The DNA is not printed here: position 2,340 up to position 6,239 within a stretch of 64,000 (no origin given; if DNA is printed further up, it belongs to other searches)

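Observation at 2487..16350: Tandem pair of paralogous giant lipoproteins occupying 13.7 kb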

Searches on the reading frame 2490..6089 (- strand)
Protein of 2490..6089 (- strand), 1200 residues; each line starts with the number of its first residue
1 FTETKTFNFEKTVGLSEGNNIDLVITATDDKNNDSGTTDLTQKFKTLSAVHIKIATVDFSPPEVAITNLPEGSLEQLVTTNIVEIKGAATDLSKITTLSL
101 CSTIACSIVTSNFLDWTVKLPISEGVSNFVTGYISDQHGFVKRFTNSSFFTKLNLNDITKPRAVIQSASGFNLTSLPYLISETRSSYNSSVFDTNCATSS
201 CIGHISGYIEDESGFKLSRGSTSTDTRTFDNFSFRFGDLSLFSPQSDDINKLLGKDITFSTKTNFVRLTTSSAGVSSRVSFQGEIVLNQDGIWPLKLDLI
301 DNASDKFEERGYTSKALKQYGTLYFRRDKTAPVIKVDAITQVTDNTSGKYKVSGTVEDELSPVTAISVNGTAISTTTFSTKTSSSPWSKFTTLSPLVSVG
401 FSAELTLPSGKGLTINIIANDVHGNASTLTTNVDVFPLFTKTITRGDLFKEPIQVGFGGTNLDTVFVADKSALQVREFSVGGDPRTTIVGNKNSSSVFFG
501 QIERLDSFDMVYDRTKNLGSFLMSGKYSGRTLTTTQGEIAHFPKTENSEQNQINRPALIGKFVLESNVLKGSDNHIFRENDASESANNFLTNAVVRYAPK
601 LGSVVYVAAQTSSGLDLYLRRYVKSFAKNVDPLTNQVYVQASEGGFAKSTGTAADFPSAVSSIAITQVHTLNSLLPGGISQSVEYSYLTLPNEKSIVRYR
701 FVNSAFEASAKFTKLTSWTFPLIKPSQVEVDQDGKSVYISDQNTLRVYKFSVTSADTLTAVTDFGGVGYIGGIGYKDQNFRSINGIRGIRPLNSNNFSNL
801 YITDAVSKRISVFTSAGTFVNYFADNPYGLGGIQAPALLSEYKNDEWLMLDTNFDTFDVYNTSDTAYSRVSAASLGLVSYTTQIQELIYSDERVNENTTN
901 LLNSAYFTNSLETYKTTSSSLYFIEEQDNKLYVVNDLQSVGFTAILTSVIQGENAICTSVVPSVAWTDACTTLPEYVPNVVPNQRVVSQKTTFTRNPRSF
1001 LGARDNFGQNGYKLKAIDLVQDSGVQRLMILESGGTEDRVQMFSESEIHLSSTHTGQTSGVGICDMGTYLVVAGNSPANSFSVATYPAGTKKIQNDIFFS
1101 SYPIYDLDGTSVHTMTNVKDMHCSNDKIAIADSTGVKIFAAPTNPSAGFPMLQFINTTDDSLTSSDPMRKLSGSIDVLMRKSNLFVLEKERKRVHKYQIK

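Call 51: predict_structure(alignment_id=A3)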
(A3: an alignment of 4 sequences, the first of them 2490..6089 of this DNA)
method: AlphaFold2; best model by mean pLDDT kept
length: 1200 residues; sequences in the alignment: 4
mean_pLDDT: 43.1   pTM: 0.29
mean pLDDT of the five models: 43.1, 39.1, 38.8, 38.2, 35.5
residues with pLDDT >= 90: 0; 70-90: 112; 50-70: 287; < 50: 801
segments of 3 or more residues with pLDDT < 50: 1-82, 123-128, 145-162, 167-200, 211-277, 288-324, 343-347, 389-392, 436-465, 477-717, 754-757, 769-776, 791-794, 824-1027, 1044-1061, 1075-1079, 1088-1096, 1159-1170
pLDDT, mean of each block of 10 residues (from residue 1): 28 32 36 38 32 30 37 31 55 64 65 60 47 65 46 33 49 34 31 44 55 41 33 34 28 31 36 46 50 42 33 35 49 73 51 72 74 58 51 59 68 74 74 50 41 40 46 49 40 33 25 23 22 24 25 22 21 23 21 20 25 26 24 27 23 28 36 28 33 32 30 41 61 64 73 57 61 46 61 57 61 68 45 41 42 43 42 30 24 22 24 27 33 32 23 21 25 22 22 25 29 46 45 49 40 28 63 54 57 48 73 61 77 78 80 67 37 63 65 61
secondary structure, 60 per line:
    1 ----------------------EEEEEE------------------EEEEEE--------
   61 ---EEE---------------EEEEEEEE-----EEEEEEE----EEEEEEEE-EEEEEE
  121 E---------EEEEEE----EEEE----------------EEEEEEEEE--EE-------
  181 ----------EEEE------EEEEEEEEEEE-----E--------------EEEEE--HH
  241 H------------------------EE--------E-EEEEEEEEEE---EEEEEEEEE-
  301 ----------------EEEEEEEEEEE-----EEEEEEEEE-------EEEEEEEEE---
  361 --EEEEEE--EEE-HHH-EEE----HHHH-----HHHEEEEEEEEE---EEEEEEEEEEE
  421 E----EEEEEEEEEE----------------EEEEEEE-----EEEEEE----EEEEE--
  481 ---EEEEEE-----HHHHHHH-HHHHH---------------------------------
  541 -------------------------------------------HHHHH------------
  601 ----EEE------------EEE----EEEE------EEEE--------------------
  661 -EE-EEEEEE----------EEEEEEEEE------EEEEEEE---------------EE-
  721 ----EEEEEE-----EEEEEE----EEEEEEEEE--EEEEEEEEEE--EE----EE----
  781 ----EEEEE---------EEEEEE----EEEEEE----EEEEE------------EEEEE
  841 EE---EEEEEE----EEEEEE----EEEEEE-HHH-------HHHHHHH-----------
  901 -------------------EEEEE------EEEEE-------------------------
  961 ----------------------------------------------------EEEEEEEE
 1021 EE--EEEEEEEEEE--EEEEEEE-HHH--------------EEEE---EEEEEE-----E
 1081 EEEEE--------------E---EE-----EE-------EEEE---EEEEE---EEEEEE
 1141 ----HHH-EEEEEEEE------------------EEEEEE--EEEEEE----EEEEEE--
elements in order (helices of 4 or more, strands of 3 or more residues): E23-28 E47-52 E64-66 E82-89 E95-101 E106-113 E115-121 E131-136 E141-144 E161-169 E191-194 E201-211 E232-236 E278-287 E291-299 E317-327 E333-341 E349-357 E363-368 E371-373 E379-381 H386-389 E398-406 E410-421 E426-435 E452-458 E464-469 E474-478 E484-489 H495-501 H503-507 H584-588 E605-607 E620-622 E627-630 E637-640 E665-670 E681-689 E696-702 E725-730 E736-741 E746-754 E757-766 E785-789 E799-804 E809-814 E819-823 E836-842 E846-851 E856-861 E866-871 H883-889 E920-924 E931-935 E1013-1022 E1025-1034 E1037-1043 E1062-1065 E1069-1074 E1080-1085 E1120-1123 E1127-1131 E1135-1140 E1149-1156 E1175-1180 E1183-1188 E1193-1198

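Call 54: fold_search(model_id=the predicted structure, library=pdb)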
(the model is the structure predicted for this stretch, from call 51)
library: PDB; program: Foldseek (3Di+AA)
matches with E <= 10: 1417; with E <= 0.001: 185
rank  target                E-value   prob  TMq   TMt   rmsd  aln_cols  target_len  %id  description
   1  4a0k_C                1.2e-09  1.00  0.11  0.12  44.1      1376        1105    8  STRUCTURE OF DDB1-DDB2-CUL4A-RBX1 BOUND TO A 12 BP ABASIC SITE CONTAINING DNA-DUPLEX (released 2011-12-14)
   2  6zue_A                1.4e-09  1.00  0.12  0.12  43.7      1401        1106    8  Crystal structure of human DDB1 bound to human DCAF1 (amino acid residues 1046-1396) (released 2021-07-28)
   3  3ei2_A                3.3e-09  1.00  0.11  0.12  43.5      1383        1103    8  Structure of hsDDB1-drDDB2 bound to a 16 bp abasic site containing DNA-duplex (released 2009-01-20)
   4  2hye_A                2.5e-08  1.00  0.11  0.11  39.5      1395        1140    7  Crystal Structure of the DDB1-Cul4A-Rbx1-SV5V Complex (released 2006-10-03)
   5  4a09_A                5.4e-08  1.00  0.12  0.13  40.7      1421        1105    7  Structure of hsDDB1-drDDB2 bound to a 15 bp CPD-duplex (purine at D-1 position) at 3.1 A resolution (CPD 2) (released 2011-11-30)
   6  9bfp_A                6.3e-08  1.00  0.10  0.11  37.7      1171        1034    8  Cryo-EM structure of Sevenless extracellular domain (monomer) (released 2025-01-29)
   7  8s9p_B                1.2e-07  1.00  0.10  0.12  30.6      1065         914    9  1:1:1 agrin/LRP4/MuSK complex (released 2023-05-17)
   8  6zqe_UL               2.1e-07  1.00  0.10  0.15  24.4       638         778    8  Cryo-EM structure of the 90S pre-ribosome from Saccharomyces cerevisiae, state Dis-A (Poly-Ala) (released 2020-09-23)
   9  6lqr_B1               2.3e-07  1.00  0.11  0.15  23.2       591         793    9  Cryo-EM structure of 90S small subunit preribosomes in transition states (State C) (released 2020-09-16)
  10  9bhx                  2.8e-07  1.00  0.10  0.12  37.7      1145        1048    9  Structure of the extracellular domain of Protein Sevenless (released 2025-01-22)
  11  8jut_A                2.9e-07  0.99  0.12  0.04  35.4      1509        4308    8  rat megalin RAP complex (released 2024-06-19)
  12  6zqd_UL               3.0e-07  1.00  0.10  0.15  24.3       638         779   10  Cryo-EM structure of the 90S pre-ribosome from Saccharomyces cerevisiae, state Post-A1 (released 2020-09-23)
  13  7d4i_B1               3.0e-07  1.00  0.09  0.12  24.3       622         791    8  Cryo-EM structure of 90S small ribosomal precursors complex with the DEAH-box RNA helicase Dhr1 (State F) (released 2021-10-06)
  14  5i2t                  3.7e-07  1.00  0.09  0.18  22.0       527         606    8  Domain characterization of the WD protein Pwp2 and their relevance in ribosome biogenesis (released 2017-06-21)
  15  9qaw_A                4.5e-07  0.99  0.11  0.05  38.0      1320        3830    8  CryoEM structure of the human LRP2 receptor ectodomain in complex with LRPAP1 (released 2026-03-11)
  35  1l0q_A                1.6e-06  1.00  0.09  0.26  24.4       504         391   12  Tandem YVTN beta-propeller and PKD domains from an archaeal surface layer protein (released 2002-11-06)
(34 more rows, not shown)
